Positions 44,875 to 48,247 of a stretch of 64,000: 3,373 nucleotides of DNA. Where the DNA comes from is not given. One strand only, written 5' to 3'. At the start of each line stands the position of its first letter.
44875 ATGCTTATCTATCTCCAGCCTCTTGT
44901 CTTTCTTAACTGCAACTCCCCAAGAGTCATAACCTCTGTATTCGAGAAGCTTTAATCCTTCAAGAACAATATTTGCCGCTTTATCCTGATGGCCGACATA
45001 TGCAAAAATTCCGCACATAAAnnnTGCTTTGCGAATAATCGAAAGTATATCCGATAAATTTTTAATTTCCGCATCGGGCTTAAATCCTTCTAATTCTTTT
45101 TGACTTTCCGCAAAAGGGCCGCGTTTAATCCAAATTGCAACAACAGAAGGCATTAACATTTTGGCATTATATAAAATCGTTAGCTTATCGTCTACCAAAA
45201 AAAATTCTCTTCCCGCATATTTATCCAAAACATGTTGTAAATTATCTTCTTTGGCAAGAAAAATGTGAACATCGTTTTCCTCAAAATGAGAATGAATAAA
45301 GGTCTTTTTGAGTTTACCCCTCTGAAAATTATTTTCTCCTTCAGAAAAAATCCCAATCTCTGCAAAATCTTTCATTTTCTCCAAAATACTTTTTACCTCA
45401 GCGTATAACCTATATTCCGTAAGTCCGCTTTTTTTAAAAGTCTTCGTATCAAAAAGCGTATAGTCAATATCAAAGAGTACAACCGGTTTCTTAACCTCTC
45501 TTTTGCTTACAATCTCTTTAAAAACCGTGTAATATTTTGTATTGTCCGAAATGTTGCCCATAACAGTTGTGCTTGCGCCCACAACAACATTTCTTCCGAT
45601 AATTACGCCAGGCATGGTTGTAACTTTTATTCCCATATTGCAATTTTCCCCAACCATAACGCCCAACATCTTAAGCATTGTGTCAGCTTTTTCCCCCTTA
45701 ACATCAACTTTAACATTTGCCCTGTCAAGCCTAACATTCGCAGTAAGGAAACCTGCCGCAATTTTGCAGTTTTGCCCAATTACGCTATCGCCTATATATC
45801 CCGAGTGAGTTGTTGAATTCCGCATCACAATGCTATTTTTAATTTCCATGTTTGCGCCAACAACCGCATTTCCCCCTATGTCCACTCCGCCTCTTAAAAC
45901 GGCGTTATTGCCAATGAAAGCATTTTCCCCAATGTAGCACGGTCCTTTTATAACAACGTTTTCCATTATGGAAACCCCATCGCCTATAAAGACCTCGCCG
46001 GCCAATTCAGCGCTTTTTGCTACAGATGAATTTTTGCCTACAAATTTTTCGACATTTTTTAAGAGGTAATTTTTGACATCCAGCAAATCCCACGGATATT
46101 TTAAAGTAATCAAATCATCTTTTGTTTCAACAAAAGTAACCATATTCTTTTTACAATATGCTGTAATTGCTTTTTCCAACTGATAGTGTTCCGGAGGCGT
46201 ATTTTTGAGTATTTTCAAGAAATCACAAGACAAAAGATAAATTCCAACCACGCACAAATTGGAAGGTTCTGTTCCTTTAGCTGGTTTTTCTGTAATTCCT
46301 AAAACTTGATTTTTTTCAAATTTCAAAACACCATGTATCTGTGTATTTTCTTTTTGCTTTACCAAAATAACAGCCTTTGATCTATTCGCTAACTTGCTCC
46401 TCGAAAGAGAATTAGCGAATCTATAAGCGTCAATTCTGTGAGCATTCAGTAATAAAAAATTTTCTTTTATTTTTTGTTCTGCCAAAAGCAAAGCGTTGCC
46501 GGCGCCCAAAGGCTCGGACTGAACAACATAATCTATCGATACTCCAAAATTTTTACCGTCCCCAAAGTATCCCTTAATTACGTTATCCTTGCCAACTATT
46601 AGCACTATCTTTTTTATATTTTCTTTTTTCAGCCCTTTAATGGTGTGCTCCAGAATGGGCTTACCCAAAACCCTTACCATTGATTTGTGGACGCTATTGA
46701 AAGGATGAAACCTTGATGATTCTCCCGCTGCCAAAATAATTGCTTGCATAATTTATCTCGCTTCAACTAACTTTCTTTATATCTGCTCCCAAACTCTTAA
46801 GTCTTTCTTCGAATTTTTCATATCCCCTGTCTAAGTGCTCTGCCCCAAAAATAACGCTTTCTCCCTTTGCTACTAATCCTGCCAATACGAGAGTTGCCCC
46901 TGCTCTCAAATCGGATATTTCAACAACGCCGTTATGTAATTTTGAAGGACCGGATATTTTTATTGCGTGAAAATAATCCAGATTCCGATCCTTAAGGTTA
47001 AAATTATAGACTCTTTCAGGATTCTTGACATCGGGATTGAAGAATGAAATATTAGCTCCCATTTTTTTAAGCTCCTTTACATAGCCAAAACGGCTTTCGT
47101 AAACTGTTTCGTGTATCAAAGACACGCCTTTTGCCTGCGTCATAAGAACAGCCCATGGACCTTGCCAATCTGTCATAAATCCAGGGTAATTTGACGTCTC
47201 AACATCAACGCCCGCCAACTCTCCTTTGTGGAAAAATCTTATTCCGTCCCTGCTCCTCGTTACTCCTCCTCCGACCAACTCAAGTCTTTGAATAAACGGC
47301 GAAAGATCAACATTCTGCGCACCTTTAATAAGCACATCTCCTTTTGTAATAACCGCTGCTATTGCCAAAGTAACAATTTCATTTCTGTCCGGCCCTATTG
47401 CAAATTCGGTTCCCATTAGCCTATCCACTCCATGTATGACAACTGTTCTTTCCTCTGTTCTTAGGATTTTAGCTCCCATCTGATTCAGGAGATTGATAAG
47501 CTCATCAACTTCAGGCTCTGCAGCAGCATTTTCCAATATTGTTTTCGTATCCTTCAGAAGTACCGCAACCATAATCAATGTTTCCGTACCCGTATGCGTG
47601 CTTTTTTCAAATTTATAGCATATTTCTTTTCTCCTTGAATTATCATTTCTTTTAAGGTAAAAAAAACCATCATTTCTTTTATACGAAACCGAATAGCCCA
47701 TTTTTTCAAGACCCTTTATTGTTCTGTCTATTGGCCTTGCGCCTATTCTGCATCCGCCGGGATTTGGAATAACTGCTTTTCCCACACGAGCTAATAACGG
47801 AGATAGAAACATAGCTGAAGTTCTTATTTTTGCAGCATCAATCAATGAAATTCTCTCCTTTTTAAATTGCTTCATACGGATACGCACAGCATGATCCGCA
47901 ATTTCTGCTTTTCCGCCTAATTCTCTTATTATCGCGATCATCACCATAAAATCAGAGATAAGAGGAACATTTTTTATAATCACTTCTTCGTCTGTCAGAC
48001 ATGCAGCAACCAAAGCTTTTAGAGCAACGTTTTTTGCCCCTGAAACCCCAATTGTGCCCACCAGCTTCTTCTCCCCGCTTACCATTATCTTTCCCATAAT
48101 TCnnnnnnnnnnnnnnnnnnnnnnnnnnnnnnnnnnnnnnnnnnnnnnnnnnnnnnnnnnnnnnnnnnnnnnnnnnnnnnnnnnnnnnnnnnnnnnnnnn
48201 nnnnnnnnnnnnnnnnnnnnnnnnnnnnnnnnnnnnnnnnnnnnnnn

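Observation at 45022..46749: GlmU-like nucleotidyltransferase/acetyltransferase carrying an extra C-terminal HAD domain, embedded with glmS and murA inside the dcw cluster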

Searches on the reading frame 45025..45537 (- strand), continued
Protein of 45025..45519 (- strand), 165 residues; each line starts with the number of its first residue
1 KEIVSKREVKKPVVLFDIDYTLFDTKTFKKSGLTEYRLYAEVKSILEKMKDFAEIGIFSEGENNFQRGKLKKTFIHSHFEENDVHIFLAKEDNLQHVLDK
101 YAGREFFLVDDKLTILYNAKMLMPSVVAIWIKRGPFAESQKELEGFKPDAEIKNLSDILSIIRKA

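Call 77: search_protein_families(library=ncbifam, proteins=[L005:6001-6480:+, L005:5564-6001:+, L005:4823-5560:+, L091:6382-7107:+, L091:3617-4612:+, L091:5482-6381:+], max_evalue=0.001)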
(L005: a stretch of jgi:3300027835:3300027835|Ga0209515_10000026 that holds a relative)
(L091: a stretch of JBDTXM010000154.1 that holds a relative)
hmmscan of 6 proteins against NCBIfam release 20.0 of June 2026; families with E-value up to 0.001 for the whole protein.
L005:6001-6480:+ (159 aa): 2 families
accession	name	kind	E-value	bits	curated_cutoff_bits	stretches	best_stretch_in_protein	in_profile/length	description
TIGR02254.1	YjjG_YfnB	equivalog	2.3e-07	30.5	159.9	1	30-75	96-141/223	YjjG family noncanonical pyrimidine nucleotidase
NF006976.0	PRK09449.1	equivalog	3.6e-05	23.4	183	1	31-75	95-139/225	pyrimidine 5'-nucleotidase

L005:5564-6001:+ (145 aa): 27 families (the best 25 are shown)
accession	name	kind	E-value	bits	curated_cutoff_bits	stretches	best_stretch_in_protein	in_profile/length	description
TIGR01575.1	rimI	equivalog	1.3e-11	44.8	86.4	1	32-138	17-117/132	ribosomal protein S18-alanine N-acetyltransferase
NF005840.0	PRK07757.1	equivalog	5.6e-10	39.3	154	1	19-135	16-120/153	N-acetyltransferase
TIGR03103.1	trio_acet_GNAT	equivalog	5.7e-10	38.3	569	1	17-138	95-217/547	N-acetylglutaminylglutamine synthetase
NF000360.1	sat4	exception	2e-09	37.8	380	1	57-135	80-155/180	streptothricin N-acetyltransferase Sat4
TIGR03448.1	mycothiol_MshD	equivalog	4.8e-09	36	163.1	1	82-140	234-292/294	mycothiol synthase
NF007530.0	PRK10146.1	equivalog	1.1e-08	35.5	142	1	52-135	50-135/144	aminoalkylphosphonate N-acetyltransferase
NF002959.0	PRK03624.1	equivalog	1.5e-08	34.5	124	1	35-138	37-134/147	GNAT family acetyltransferase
NF043067.1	AAC_6p_group_E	equivalog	2.9e-08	33.7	140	1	14-140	4-134/140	aminoglycoside 6'-N-acetyltransferase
NF040501.1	resist_ArsN2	equivalog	3.8e-08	33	125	1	42-136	19-104/133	arsenic resistance N-acetyltransferase ArsN2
NF000359.1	sat3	exception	1.9e-07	31.3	360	1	37-136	61-155/180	streptothricin N-acetyltransferase Sat3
NF040503.1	resist_ArsN1a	equivalog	2.7e-07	30.5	170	1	34-135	33-135/159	arsinothricin resistance N-acetyltransferase ArsN1 family A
NF007025.1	PRK09491.1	equivalog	1e-06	28.7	173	1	42-136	32-122/145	ribosomal protein S18-alanine N-acetyltransferase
NF005921.0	PRK07922.1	equivalog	1e-06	28.5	180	1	20-113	21-108/170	amino-acid N-acetyltransferase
NF000487.1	stat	exception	1.3e-06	28.1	420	1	69-134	97-162/189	streptothricin N-acetyltransferase STAT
TIGR02406.1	ectoine_EctA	equivalog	2.2e-06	27.8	120.6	1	47-135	38-125/157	diaminobutyrate acetyltransferase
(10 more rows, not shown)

L005:4823-5560:+ (245 aa): 41 families (the best 25 are shown)
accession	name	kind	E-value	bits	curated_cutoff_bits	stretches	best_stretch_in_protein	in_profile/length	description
NF010934.1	PRK14354.1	equivalog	5.2e-60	203.2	450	1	6-241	2-236/447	bifunctional UDP-N-acetylglucosamine diphosphorylase/glucosamine-1-phosphate N-acetyltransferase GlmU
TIGR01173.1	glmU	equivalog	2e-59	201.6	366.85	1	5-242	2-237/452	bifunctional UDP-N-acetylglucosamine diphosphorylase/glucosamine-1-phosphate N-acetyltransferase GlmU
NF010935.0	PRK14355.1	equivalog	1.4e-54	185.5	718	1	1-240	1-241/459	bifunctional UDP-N-acetylglucosamine diphosphorylase/glucosamine-1-phosphate N-acetyltransferase GlmU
NF010932.0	PRK14352.1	equivalog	1.5e-52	178.9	611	1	2-230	5-236/488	bifunctional UDP-N-acetylglucosamine diphosphorylase/glucosamine-1-phosphate N-acetyltransferase GlmU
NF010936.0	PRK14356.1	equivalog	2.6e-49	168.4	666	1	3-241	5-243/456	bifunctional UDP-N-acetylglucosamine diphosphorylase/glucosamine-1-phosphate N-acetyltransferase GlmU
NF010937.0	PRK14357.1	equivalog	1.6e-48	165.7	658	1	6-240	3-228/448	bifunctional UDP-N-acetylglucosamine diphosphorylase/glucosamine-1-phosphate N-acetyltransferase GlmU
NF010933.0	PRK14353.1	equivalog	2.2e-47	161.7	505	1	2-243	4-244/453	bifunctional UDP-N-acetylglucosamine diphosphorylase/glucosamine-1-phosphate N-acetyltransferase GlmU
NF006986.0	PRK09451.1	equivalog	5.2e-45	154.1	725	1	2-243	4-241/456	bifunctional UDP-N-acetylglucosamine diphosphorylase/glucosamine-1-phosphate N-acetyltransferase GlmU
NF010940.0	PRK14360.1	equivalog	3.4e-43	147.8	602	1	4-241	2-236/452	bifunctional UDP-N-acetylglucosamine diphosphorylase/glucosamine-1-phosphate N-acetyltransferase GlmU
NF010939.0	PRK14359.1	equivalog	8.3e-39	133.4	592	1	3-243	2-235/430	bifunctional UDP-N-acetylglucosamine diphosphorylase/glucosamine-1-phosphate N-acetyltransferase GlmU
NF010938.0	PRK14358.1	equivalog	1.6e-35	122.6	500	1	4-217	8-219/481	bifunctional N-acetylglucosamine-1-phosphate uridyltransferase/glucosamine-1-phosphate acetyltransferase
TIGR03992.1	Arch_glmU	subfamily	8.4e-32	110.5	292.1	1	5-243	2-229/393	bifunctional sugar-1-phosphate nucleotidylyltransferase/acetyltransferase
NF041313.1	UDPGP_AglF_Halo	equivalog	3.9e-22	78.8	400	1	5-240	2-233/234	UTP--glucose-1-phosphate uridylyltransferase AglF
TIGR01208.1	rmlA_long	equivalog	2.1e-16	59.8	320.25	1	6-243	2-236/353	glucose-1-phosphate thymidylyltransferase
TIGR03310.1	matur_MocA_YgfJ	equivalog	1.8e-12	47.6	186.45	1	6-162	2-158/188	molybdenum cofactor cytidylyltransferase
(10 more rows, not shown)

L091:6382-7107:+ (241 aa): 2 families
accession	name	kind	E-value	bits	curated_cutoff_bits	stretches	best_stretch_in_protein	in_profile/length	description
TIGR02253.1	CTE7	subfamily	2.5e-07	30.7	169.75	1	10-131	4-133/221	TIGR02253 family HAD-type hydrolase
TIGR02254.1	YjjG_YfnB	equivalog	0.00046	19.7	159.9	0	11-136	4-140/223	YjjG family noncanonical pyrimidine nucleotidase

L091:3617-4612:+ (331 aa): 1 family
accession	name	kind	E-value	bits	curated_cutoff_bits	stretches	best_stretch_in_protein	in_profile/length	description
NF046058.1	NagK_SO3507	equivalog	1.2e-39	136.5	370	1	22-285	8-261/295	N-acetylglucosamine kinase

L091:5482-6381:+ (299 aa): 8 families
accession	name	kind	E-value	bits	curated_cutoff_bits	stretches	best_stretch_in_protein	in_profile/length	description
NF003915.0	PRK05441.1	subfamily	4.2e-117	390.4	168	1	4-295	7-298/300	N-acetylmuramic acid 6-phosphate etherase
NF009222.0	PRK12570.1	subfamily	1.2e-114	382.3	255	1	4-294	14-304/307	N-acetylmuramic acid 6-phosphate etherase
TIGR00274.1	TIGR00274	equivalog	1.7e-106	355.6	302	1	4-293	2-291/291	N-acetylmuramic acid 6-phosphate etherase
NF001484.0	PRK00331.1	subfamily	1.1e-06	27.3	381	1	124-256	329-458/601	isomerizing glutamine--fructose-6-phosphate transaminase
TIGR01135.1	glmS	equivalog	1.5e-06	27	418.05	1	124-255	334-462/607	glutamine--fructose-6-phosphate transaminase (isomerizing)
NF002805.0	PRK02947.1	subfamily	9e-05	21.7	135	1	43-164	24-143/247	sugar isomerase domain-containing protein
NF008458.0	PRK11337.1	equivalog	0.00016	20.8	378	1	126-188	186-248/293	MurR/RpiR family transcriptional regulator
TIGR00264.2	TIGR00264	equivalog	0.00046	20.6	80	0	256-296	72-112/112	nascent polypeptide-associated complex protein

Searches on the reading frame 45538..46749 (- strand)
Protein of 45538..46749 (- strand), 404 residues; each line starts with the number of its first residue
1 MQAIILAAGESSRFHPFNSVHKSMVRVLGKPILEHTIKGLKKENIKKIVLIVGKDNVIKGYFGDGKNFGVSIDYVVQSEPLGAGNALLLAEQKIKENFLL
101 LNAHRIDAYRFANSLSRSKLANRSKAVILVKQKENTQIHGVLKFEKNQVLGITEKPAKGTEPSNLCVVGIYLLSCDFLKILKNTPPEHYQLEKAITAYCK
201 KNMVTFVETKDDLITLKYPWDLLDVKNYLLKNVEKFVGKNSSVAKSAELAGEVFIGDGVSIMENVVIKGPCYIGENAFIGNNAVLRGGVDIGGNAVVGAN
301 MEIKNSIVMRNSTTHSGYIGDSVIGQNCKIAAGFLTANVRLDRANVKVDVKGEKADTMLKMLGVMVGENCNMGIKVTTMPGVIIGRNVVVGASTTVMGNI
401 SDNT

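Call 73: find_related_loci(query=A3, collection=metagenome_contigs, flank=6000)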
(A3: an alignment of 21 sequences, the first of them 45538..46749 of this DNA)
Query A3 (404 aa) in metagenome_contigs; peptide patterns used: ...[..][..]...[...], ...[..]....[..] (x = any residue, [..] = any of these).
600 stretches matched a pattern (row limit reached: there are more); 347 encode a relative of the query (tblastn E <= 1e-3); the best 80 are kept; 80 distinct loci.
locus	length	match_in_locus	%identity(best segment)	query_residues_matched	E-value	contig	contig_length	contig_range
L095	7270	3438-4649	65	1-404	0e+0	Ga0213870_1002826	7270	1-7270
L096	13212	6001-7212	59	1-404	3e-162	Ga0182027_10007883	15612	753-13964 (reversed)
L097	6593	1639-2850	61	1-404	3e-162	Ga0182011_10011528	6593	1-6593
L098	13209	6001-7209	59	1-404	5e-160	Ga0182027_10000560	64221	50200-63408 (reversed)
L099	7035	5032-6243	56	1-404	4e-155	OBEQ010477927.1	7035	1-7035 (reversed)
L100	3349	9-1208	58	1-400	3e-159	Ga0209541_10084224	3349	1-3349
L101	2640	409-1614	56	1-402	4e-161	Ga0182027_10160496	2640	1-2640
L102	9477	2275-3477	56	1-402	1e-151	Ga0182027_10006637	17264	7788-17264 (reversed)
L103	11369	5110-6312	57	1-402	1e-150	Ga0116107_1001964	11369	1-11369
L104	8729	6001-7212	55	1-404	4e-148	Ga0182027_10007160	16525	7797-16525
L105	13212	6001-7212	55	1-404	2e-147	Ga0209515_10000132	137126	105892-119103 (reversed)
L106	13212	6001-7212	54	1-404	2e-146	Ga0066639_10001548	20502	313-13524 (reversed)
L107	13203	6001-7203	55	1-403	3e-146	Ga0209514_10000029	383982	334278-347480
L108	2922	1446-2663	53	1-404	7e-153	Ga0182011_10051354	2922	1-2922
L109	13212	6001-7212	54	1-404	5e-145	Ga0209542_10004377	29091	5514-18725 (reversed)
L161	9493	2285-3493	46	1-404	3e-117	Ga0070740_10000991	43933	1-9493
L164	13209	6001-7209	46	1-404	2e-116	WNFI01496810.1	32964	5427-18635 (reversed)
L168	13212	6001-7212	43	2-404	1e-115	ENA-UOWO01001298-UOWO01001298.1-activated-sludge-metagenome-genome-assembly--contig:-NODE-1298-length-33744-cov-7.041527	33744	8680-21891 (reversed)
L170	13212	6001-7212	44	2-404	5e-114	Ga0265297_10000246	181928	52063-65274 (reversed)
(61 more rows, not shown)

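Call 76: search_protein_families(library=pfam, proteins=[L168:7375-9045:+, L168:9042-9851:+, L170:7335-8993:+, L170:8995-9804:+, L170:5431-5943:+, L164:7543-8190:+, L161:6519-7550:+, L168:2441-3055:+, L170:2792-3481:+, L170:746-1903:+], max_evalue=0.001)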
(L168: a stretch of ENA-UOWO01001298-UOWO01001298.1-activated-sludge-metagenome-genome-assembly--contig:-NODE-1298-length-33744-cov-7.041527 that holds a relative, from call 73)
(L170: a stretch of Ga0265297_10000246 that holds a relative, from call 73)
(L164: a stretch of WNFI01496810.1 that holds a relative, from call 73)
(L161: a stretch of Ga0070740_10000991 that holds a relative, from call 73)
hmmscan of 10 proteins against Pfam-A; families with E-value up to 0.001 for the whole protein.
L168:7375-9045:+ (556 aa): 4 families
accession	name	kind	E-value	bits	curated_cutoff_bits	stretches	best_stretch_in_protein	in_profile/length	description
PF01855.24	POR_N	-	3.3e-42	145.2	27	1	199-422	3-219/231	Pyruvate flavodoxin/ferredoxin oxidoreductase, thiamine diP-bdg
PF01558.24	POR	-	5.3e-24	85.7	27.4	1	18-169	1-172/173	Pyruvate ferredoxin/flavodoxin oxidoreductase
PF17147.9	PFOR_II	-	5.2e-06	27.2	27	1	462-523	3-70/102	Pyruvate:ferredoxin oxidoreductase core domain II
PF02776.23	TPP_enzyme_N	-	0.00024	21.3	26.8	1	189-289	1-100/119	Thiamine pyrophosphate enzyme, N-terminal TPP binding domain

L168:9042-9851:+ (269 aa): 2 families
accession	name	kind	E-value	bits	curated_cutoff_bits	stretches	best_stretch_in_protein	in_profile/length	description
PF02775.26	TPP_enzyme_C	-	4.8e-24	85.3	21.9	1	51-199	1-151/151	Thiamine pyrophosphate enzyme, C-terminal TPP binding domain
PF12367.13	PFO_beta_C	-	2.6e-08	34.2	24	1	203-263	1-61/66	Pyruvate ferredoxin oxidoreductase beta subunit C terminal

L170:7335-8993:+ (552 aa): 4 families
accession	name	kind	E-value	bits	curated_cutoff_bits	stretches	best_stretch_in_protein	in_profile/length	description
PF01855.24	POR_N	-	5.2e-44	151.1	27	1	197-422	3-221/231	Pyruvate flavodoxin/ferredoxin oxidoreductase, thiamine diP-bdg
PF01558.24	POR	-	1.8e-25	90.5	27.4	1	13-164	1-172/173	Pyruvate ferredoxin/flavodoxin oxidoreductase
PF02776.23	TPP_enzyme_N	-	1.1e-06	28.9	26.8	1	187-288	1-101/119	Thiamine pyrophosphate enzyme, N-terminal TPP binding domain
PF17147.9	PFOR_II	-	1.3e-05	25.9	27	1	460-520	3-72/102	Pyruvate:ferredoxin oxidoreductase core domain II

L170:8995-9804:+ (269 aa): 2 families
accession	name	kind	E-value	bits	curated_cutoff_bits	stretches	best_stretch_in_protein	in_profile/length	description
PF02775.26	TPP_enzyme_C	-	1.6e-24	86.8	21.9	1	52-200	1-151/151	Thiamine pyrophosphate enzyme, C-terminal TPP binding domain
PF12367.13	PFO_beta_C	-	1.3e-07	32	24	1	204-263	1-61/66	Pyruvate ferredoxin oxidoreductase beta subunit C terminal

L170:5431-5943:+ (170 aa): 5 families
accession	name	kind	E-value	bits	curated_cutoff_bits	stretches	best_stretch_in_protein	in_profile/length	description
PF00583.31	Acetyltransf_1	-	1.5e-17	64.4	20.7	1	62-157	24-116/116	Acetyltransferase (GNAT) family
PF13508.13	Acetyltransf_7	-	1.4e-14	54.7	27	1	71-157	3-82/84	Acetyltransferase (GNAT) domain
PF13673.13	Acetyltransf_10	-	3.4e-13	50.1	23.6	1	65-159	25-109/128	Acetyltransferase (GNAT) domain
PF13527.13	Acetyltransf_9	-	3.5e-07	30.7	25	1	56-157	27-124/127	Acetyltransferase (GNAT) domain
PF17013.11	Acetyltransf_15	-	0.00017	21.5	35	1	22-132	10-102/210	Putative acetyl-transferase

L164:7543-8190:+ (215 aa): 4 families
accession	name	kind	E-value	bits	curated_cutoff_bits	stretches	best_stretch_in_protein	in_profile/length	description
PF13419.12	HAD_2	-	3.1e-39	135.4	23.8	1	5-184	1-178/178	Haloacid dehalogenase-like hydrolase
PF00702.32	Hydrolase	-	1.4e-25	91.3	26.4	1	3-177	2-190/191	haloacid dehalogenase-like hydrolase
PF12710.13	HAD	-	2.9e-05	25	27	1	5-166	1-161/189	haloacid dehalogenase-like hydrolase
PF13242.12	Hydrolase_like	-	0.0007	19.9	22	0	139-186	2-50/75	HAD-hyrolase-like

L161:6519-7550:+ (343 aa): 0 families

L168:2441-3055:+ (204 aa): 0 families

L170:2792-3481:+ (229 aa): 0 families

L170:746-1903:+ (385 aa): 3 families
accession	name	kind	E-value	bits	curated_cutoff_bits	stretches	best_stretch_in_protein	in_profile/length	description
PF07690.21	MFS_1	-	1.9e-40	139.3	33.4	2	10-215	2-214/347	Major Facilitator Superfamily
PF05978.22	UNC-93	-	9.1e-15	55.1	22.9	1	39-232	9-223/379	Ion channel regulatory protein UNC-93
PF00083.30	Sugar_tr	-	2e-08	34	22.3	2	58-178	66-193/452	Sugar (and other) transporter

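Call 77: search_protein_families(library=ncbifam, proteins=[L164:7543-8190:+, L170:5431-5943:+], max_evalue=0.001)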
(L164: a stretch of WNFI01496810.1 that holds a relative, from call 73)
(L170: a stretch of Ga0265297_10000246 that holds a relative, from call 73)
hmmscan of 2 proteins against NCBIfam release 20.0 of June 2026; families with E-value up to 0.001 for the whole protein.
L164:7543-8190:+ (215 aa): 39 families (the best 25 are shown)
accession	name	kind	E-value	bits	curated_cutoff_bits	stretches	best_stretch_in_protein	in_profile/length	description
TIGR02009.1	PGMB-YQAB-SF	subfamily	3.5e-30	105.6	153.35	1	4-184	3-186/186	beta-phosphoglucomutase family hydrolase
NF008087.0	PRK10826.1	equivalog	3.9e-26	92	191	1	2-188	7-195/222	hexitol phosphatase HxpB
NF046057.1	bifunc_MtlD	equivalog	5.1e-26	91.3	800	1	5-183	10-190/683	bifunctional mannitol-1-phosphate dehydrogenase/phosphatase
NF009804.0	PRK13288.1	equivalog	2.5e-24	85.9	218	1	2-184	3-181/215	pyrophosphatase PpaX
TIGR01990.1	bPGM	equivalog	5e-24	85.3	189.4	1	3-184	2-186/187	beta-phosphoglucomutase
NF053653.1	InDiPhoBT2121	equivalog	1.5e-23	83.5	245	1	2-196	1-198/216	inorganic diphosphatase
TIGR01509.1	HAD-SF-IA-v3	subfamily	3.6e-20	72.7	29.4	1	5-182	2-152/154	HAD-IA family hydrolase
NF009695.0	PRK13222.1-2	equivalog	7.3e-18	64.9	225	1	2-207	6-218/226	phosphoglycolate phosphatase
TIGR02253.1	CTE7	subfamily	2e-17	63.7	169.75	1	1-187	1-197/221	TIGR02253 family HAD-type hydrolase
NF008000.0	PRK10725.1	equivalog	5.5e-17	62.5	215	1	5-184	8-185/188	fructose-1-phosphate/6-phosphogluconate phosphatase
NF009697.0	PRK13222.1-4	equivalog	9.1e-16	57.9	327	1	3-188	8-196/232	phosphoglycolate phosphatase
NF008610.0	PRK11587.1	equivalog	2.2e-15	56.6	282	1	4-207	5-203/219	sugar phosphatase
NF007854.0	PRK10563.1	equivalog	2.7e-15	56.6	211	1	3-178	5-179/221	6-phosphogluconate phosphatase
NF009694.0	PRK13222.1-1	equivalog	1.7e-14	53.8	415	1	74-184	100-210/252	phosphoglycolate phosphatase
TIGR01454.1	AHBA_synth_RP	hypoth_equivalog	5.7e-13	49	246.65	1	5-183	1-173/205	AHBA synthesis associated protein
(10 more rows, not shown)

L170:5431-5943:+ (170 aa): 13 families
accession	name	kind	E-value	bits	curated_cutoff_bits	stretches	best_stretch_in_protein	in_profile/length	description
NF043067.1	AAC_6p_group_E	equivalog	2.6e-07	30.6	140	1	42-161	9-131/140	aminoglycoside 6'-N-acetyltransferase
TIGR01575.1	rimI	equivalog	8.3e-07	29.2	86.4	1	102-163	55-118/132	ribosomal protein S18-alanine N-acetyltransferase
NF002959.0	PRK03624.1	equivalog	1.5e-06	27.9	124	1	103-162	73-134/147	GNAT family acetyltransferase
NF000108.1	AAC_2p_Ia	exception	3.5e-06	27.1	350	1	72-154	44-125/178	aminoglycoside N-acetyltransferase AAC(2')-Ia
NF000115.2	AAC_6p_Iad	exception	5.2e-06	26.6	275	1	53-158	24-132/144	aminoglycoside N-acetyltransferase AAC(6')-Iad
NF033083.0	AAC_3_I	equivalog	1.8e-05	25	200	1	72-166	48-143/145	AAC(3)-I family aminoglycoside N-acetyltransferase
NF005840.0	PRK07757.1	equivalog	3.1e-05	24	154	1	70-158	41-119/153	N-acetyltransferase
NF053587.1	SpmdActasePaiA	equivalog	7.5e-05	22.6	250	1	105-163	93-153/172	spermidine/spermine N(1)-acetyltransferase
NF040503.1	resist_ArsN1a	equivalog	0.00011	22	170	1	41-164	19-140/159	arsinothricin resistance N-acetyltransferase ArsN1 family A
NF033213.1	matur_PanM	equivalog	0.00014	21.6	68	1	102-157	62-121/130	aspartate 1-decarboxylase autocleavage activator PanM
NF007807.0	PRK10514.1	equivalog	0.00023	21.1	134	0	103-158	71-123/147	acetyltransferase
NF002367.0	PRK01346.1-4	subfamily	0.00058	19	259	1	43-132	19-107/411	hypothetical protein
NF007025.1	PRK09491.1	equivalog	0.00099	19.1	173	0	107-162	67-124/145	ribosomal protein S18-alanine N-acetyltransferase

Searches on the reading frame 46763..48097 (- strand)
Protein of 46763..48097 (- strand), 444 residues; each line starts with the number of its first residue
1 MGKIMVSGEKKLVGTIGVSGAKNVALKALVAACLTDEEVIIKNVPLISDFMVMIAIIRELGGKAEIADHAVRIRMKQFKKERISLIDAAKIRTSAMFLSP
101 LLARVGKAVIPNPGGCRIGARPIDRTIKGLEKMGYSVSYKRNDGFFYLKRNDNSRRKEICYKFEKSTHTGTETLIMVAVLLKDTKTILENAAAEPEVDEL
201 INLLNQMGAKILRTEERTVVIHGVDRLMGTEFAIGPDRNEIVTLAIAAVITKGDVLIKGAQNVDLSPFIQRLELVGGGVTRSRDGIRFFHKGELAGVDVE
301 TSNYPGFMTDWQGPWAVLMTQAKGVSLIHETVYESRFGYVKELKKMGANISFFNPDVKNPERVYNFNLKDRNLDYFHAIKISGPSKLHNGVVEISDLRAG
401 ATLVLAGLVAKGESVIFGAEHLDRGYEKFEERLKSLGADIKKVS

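Call 5: search_protein_families(library=pfam, proteins=[window:46763-48097:-], max_evalue=0.001)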
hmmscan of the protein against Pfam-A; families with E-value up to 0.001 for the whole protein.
window:46763-48097:- (444 aa): 1 family
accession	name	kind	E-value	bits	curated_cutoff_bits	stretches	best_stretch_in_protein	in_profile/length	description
PF00275.25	EPSP_synthase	-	1.7e-75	254.7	22.8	1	7-433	2-417/417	EPSP synthase (3-phosphoshikimate 1-carboxyvinyltransferase)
